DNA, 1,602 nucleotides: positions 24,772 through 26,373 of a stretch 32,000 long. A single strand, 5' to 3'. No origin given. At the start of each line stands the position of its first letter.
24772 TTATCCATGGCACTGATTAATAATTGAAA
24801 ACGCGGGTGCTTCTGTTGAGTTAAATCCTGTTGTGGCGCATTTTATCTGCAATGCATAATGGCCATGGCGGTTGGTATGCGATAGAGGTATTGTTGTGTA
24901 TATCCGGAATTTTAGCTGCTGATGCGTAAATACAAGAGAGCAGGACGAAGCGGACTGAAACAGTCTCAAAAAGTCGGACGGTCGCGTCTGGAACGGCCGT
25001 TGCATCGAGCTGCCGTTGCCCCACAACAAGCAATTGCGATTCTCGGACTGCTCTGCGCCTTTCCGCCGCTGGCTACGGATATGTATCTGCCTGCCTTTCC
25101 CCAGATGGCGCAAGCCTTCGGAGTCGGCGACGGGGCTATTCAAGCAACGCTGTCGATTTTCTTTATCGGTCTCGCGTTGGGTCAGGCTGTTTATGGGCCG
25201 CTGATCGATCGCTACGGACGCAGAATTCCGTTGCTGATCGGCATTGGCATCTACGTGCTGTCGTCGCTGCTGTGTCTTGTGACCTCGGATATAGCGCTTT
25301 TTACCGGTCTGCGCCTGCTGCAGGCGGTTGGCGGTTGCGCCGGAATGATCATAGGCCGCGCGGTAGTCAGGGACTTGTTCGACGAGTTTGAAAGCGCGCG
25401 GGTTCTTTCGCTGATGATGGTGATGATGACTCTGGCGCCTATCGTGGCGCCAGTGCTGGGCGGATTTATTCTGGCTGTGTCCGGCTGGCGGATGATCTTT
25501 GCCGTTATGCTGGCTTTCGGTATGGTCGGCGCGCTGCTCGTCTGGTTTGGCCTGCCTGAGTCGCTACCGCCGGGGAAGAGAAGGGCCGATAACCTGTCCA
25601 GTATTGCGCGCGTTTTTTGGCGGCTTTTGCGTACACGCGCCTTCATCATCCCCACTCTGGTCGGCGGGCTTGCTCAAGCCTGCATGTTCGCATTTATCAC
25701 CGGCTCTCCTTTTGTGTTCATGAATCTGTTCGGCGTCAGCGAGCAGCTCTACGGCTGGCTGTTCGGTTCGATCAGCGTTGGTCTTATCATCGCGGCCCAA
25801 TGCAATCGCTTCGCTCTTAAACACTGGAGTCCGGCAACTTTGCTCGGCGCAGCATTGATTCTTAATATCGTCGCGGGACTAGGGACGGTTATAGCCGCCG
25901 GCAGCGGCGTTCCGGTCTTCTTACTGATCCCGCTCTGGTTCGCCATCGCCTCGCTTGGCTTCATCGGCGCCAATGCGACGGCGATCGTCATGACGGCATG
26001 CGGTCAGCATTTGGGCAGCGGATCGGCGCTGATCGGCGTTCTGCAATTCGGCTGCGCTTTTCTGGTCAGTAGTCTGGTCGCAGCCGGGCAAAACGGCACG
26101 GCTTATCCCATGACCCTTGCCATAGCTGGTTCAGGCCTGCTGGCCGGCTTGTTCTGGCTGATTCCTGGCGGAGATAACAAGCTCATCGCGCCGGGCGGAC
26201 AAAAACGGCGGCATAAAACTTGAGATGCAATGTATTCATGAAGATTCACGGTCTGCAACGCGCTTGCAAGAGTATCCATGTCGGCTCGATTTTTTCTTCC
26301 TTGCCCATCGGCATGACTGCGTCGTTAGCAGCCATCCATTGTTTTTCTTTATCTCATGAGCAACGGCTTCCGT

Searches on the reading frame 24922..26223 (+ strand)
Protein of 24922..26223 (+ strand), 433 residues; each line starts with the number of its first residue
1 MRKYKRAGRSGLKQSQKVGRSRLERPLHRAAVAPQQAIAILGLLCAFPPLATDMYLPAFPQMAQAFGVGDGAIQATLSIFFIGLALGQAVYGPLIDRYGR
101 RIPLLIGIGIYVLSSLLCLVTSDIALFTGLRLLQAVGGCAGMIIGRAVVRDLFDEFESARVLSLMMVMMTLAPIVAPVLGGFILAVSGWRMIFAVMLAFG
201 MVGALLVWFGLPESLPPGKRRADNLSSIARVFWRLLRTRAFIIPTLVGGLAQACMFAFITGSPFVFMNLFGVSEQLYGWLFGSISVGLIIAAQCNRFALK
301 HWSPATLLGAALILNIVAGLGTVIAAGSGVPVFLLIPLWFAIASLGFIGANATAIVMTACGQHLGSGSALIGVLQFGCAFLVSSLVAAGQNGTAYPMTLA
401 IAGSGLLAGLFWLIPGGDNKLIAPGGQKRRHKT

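Call 34: search_protein_families(library=pfam, proteins=[window:24922-26223:+], max_evalue=0.01)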
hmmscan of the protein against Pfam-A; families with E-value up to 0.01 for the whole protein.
window:24922-26223:+ (433 aa): 3 families
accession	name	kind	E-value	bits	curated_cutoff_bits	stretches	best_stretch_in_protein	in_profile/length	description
PF07690.21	MFS_1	-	1.3e-42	146.4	33.4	1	50-380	10-344/347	Major Facilitator Superfamily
PF00083.30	Sugar_tr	-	5.7e-05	22.6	22.3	1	74-214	49-194/452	Sugar (and other) transporter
PF03137.26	OATP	-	0.0046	15.7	25.8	0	126-185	135-194/545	Organic Anion Transporter Polypeptide (OATP) family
